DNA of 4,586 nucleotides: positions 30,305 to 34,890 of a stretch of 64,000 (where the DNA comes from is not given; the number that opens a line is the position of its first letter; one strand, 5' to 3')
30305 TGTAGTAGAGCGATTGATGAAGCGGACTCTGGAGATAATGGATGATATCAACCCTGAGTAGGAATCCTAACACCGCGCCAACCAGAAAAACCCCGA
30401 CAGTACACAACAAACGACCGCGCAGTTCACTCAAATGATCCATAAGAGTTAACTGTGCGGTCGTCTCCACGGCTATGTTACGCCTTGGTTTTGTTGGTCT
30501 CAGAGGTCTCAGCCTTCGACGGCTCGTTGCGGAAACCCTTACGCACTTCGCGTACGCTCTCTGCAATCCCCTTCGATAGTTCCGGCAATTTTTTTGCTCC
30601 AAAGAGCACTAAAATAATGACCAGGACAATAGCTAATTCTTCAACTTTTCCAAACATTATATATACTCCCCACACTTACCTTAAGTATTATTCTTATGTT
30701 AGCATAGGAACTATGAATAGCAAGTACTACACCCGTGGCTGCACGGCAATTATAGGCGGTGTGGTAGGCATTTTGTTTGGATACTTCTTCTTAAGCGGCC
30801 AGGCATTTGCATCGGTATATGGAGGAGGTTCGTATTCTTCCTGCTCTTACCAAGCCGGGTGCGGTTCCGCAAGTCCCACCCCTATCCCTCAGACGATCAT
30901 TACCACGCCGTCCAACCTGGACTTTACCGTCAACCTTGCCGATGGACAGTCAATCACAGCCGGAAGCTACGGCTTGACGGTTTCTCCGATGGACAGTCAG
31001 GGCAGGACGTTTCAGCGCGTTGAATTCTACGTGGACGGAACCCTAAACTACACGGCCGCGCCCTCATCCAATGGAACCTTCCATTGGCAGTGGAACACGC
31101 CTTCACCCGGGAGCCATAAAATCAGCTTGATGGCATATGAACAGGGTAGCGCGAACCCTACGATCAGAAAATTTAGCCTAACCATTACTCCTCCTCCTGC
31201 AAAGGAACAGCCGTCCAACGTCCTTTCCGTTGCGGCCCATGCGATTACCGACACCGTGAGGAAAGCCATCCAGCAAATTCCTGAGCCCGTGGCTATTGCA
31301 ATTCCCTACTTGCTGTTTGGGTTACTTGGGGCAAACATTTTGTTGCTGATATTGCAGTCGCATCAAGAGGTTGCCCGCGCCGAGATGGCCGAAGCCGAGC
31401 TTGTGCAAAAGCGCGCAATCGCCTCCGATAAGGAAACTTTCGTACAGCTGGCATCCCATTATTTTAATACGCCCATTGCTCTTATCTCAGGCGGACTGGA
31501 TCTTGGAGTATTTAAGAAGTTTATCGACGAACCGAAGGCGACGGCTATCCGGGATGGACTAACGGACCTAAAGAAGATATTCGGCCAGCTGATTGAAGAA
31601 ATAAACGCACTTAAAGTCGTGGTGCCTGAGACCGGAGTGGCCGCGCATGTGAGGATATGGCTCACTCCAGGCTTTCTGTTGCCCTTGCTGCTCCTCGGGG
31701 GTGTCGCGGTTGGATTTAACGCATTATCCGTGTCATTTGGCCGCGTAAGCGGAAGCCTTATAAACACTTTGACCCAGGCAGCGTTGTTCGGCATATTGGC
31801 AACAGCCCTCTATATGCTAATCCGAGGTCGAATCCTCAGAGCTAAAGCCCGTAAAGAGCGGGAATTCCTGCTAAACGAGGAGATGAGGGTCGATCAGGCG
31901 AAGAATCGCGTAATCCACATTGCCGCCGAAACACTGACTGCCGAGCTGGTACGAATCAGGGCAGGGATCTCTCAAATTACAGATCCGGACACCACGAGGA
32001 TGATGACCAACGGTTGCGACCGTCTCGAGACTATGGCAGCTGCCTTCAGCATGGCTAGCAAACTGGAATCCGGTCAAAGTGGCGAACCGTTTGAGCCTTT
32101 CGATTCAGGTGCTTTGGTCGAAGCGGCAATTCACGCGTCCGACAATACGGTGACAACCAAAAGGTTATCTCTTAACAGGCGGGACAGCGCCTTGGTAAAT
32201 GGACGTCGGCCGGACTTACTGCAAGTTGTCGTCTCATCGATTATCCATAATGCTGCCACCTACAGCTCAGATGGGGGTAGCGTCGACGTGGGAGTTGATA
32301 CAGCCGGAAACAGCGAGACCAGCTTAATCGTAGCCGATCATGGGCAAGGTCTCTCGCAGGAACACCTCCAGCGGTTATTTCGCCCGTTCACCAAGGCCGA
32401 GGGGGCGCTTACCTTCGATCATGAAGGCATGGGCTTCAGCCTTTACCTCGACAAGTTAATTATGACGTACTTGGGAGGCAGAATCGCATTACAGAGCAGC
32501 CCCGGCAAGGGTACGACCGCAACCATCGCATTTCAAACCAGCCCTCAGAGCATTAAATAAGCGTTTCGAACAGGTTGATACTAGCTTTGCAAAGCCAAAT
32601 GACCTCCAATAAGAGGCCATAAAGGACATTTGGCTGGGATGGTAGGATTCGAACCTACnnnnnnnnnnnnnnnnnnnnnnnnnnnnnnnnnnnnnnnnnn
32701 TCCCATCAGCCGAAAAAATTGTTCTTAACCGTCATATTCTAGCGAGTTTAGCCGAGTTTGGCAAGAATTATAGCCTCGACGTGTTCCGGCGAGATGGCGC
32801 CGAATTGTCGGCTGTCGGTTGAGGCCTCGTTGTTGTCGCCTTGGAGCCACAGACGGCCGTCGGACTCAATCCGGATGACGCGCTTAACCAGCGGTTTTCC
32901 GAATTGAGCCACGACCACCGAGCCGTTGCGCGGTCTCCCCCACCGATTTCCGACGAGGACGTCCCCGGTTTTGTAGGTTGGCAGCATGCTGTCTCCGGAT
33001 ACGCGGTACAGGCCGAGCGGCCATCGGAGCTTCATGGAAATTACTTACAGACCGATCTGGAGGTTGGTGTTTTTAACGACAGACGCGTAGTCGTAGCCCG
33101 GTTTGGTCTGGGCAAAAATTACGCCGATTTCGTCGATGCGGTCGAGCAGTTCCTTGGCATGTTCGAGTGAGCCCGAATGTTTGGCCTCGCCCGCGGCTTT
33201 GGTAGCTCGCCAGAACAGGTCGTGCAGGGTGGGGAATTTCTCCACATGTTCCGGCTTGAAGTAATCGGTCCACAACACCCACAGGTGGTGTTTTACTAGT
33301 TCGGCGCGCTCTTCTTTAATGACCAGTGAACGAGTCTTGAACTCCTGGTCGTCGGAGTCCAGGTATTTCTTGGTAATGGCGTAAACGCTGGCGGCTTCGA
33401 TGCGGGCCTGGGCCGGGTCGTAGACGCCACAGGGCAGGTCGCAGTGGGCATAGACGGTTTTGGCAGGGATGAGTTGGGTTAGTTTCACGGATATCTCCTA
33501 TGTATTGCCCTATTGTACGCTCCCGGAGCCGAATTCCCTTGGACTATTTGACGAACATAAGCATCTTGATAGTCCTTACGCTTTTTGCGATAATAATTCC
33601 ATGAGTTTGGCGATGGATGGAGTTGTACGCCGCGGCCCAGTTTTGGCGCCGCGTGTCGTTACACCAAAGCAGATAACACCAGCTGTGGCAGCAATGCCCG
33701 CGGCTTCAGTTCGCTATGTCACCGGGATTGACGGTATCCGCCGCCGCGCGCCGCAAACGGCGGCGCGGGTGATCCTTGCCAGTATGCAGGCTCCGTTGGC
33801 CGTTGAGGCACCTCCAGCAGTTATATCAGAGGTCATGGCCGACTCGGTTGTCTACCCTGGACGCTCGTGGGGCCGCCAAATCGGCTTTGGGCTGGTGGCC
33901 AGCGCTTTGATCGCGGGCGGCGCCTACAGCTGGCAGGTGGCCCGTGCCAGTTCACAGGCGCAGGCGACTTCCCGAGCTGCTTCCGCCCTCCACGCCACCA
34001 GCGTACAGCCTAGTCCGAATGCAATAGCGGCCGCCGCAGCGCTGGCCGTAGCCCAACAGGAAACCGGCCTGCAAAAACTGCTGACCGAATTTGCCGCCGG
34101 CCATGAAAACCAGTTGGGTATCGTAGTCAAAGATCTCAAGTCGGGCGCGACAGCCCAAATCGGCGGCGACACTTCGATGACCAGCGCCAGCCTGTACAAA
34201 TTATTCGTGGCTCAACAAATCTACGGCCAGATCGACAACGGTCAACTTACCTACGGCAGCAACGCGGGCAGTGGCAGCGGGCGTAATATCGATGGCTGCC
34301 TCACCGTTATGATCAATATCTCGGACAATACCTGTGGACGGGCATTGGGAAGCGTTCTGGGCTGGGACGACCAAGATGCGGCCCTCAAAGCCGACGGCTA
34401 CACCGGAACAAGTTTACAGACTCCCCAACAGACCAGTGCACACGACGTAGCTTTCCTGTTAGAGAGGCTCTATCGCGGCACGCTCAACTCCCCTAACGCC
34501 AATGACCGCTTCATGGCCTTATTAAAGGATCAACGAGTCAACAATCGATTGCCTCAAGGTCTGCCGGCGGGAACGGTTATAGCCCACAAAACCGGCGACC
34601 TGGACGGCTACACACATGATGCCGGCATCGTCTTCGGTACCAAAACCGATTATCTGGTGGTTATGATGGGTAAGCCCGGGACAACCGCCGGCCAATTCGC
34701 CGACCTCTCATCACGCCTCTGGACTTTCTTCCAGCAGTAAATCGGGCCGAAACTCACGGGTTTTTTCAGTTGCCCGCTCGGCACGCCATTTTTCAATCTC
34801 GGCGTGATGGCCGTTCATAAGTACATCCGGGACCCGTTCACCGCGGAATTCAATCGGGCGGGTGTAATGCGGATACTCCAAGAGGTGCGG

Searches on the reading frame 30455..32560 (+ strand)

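Call 48: search_protein_families(library=ncbifam, proteins=[window:30455-32560:+], max_evalue=0.001)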
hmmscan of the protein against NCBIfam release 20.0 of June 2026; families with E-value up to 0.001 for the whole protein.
window:30455-32560:+ (701 aa): 66 families (the best 25 are shown)
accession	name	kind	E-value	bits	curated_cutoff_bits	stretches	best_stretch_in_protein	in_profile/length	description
TIGR02966.1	phoR_proteo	equivalog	7.7e-22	77.7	334.2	1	513-693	153-333/333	phosphate regulon sensor histidine kinase PhoR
NF046044.1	PnpS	equivalog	1.5e-21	76.9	400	1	517-693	213-389/390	two-component system histidine kinase PnpS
NF047874.1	MASE3_PAS_HK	subfamily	1.1e-16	60.8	560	1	596-695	527-625/655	MASE3 domain-containing sensor histidine kinase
TIGR02916.1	PEP_his_kin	equivalog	2.4e-16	59.5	300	1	533-691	527-676/679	XrtA/PEP-CTERM system histidine kinase PrsK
NF045903.1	CuHisKinLciSLeg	equivalog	3.5e-16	59.6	700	1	552-692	216-355/357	copper-responsive two-component system sensor histidine kinase LciS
TIGR03785.1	marine_sort_HK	equivalog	2.2e-15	56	612.2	1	519-682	528-690/703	proteobacterial dedicated sortase system histidine kinase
NF033092.0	HK_WalK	equivalog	2.6e-14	52.7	725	1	535-692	433-591/594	cell wall metabolism sensor histidine kinase WalK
NF012163.2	BaeS_SmeS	equivalog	3.1e-14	52.7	500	1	494-693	258-456/457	sensor histidine kinase efflux regulator BaeS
NF008468.0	PRK11360.1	equivalog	1e-13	50.5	646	1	586-698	504-611/616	two-component system sensor histidine kinase AtoS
NF041832.1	near_NosP_CTERM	subfamily_domain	1.1e-13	51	400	1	518-692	50-222/370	NahK/ErcS family hybrid sensor histidine kinase/response regulator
TIGR01386.1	cztS_silS_copS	subfamily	1.4e-13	50.7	292.55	1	545-692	311-455/457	heavy metal sensor histidine kinase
NF007898.0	PRK10604.1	equivalog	9e-13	48.2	478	1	482-693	211-421/433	two-component system sensor histidine kinase RstB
TIGR02956.1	TMAO_torS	equivalog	7.9e-12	44.1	676.5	1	535-688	523-675/967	TMAO reductase system sensor histidine kinase/response regulator TorS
NF045595.1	HK_scytonemin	equivalog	8.6e-12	44.2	865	1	586-692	529-632/637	scytonemin biosynthesis sensor histidine kinase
NF041880.1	EPS_EpsF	equivalog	1.2e-11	43.8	900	1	497-690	297-486/492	response regulator EpsF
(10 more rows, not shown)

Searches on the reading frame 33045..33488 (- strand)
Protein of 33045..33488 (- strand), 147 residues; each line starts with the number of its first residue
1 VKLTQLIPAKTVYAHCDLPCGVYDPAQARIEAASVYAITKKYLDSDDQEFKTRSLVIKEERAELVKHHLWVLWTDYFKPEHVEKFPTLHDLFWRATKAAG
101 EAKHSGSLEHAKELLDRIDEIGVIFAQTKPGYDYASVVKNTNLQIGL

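Call 48: search_protein_families(library=ncbifam, proteins=[window:33045-33488:-], max_evalue=0.001)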
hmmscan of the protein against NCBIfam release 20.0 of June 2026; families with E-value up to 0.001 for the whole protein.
window:33045-33488:- (147 aa): 1 family
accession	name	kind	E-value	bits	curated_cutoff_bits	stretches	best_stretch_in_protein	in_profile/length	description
TIGR02753.1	sodN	equivalog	4.7e-43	146.9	90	1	3-129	9-143/145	superoxide dismutase, Ni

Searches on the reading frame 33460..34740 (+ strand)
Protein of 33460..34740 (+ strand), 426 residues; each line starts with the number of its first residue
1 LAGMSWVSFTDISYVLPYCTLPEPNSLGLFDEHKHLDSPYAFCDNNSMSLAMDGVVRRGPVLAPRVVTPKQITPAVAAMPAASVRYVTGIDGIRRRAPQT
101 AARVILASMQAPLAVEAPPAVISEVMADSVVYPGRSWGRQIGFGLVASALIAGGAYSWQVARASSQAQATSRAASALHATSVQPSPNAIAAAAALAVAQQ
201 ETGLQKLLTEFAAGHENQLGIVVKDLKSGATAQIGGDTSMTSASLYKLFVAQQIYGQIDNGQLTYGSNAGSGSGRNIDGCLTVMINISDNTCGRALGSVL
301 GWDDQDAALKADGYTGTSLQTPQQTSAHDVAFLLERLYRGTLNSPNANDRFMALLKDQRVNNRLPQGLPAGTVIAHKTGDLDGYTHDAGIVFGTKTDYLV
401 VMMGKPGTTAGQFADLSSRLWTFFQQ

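Call 48: search_protein_families(library=ncbifam, proteins=[window:33460-34740:+], max_evalue=0.001)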
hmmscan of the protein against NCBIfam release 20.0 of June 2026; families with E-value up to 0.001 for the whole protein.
window:33460-34740:+ (426 aa): 7 families
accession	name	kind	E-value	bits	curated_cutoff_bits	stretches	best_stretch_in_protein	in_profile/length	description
NF033103.1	bla_class_A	equivalog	1e-14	54.3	200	1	323-401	148-228/257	class A beta-lactamase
NF012099.1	SubclassA2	equivalog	6e-07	28.9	320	1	324-382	156-215/275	class A beta-lactamase, subclass A2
NF000447.2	bla-A_Chryseo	exception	4.7e-06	26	510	0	324-380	176-233/292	CGA/CIA family class A beta-lactamase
NF033626.2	blaBKC_GPC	exception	4.8e-05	22.8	575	0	188-261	20-93/297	BKC/GPC family carbapenem-hydrolyzing class A beta-lactamase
NF040780.1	blaHBL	exception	0.00038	19.9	580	0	341-401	206-267/304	HBL family class A beta-lactamase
NF000298.2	blaTLA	exception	0.0004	19.5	640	1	323-395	189-260/309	TLA family extended-spectrum class A beta-lactamase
NF000413.2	blaBKC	exception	0.00049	19.4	650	1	173-265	24-113/313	BKC family carbapenem-hydrolyzing class A beta-lactamase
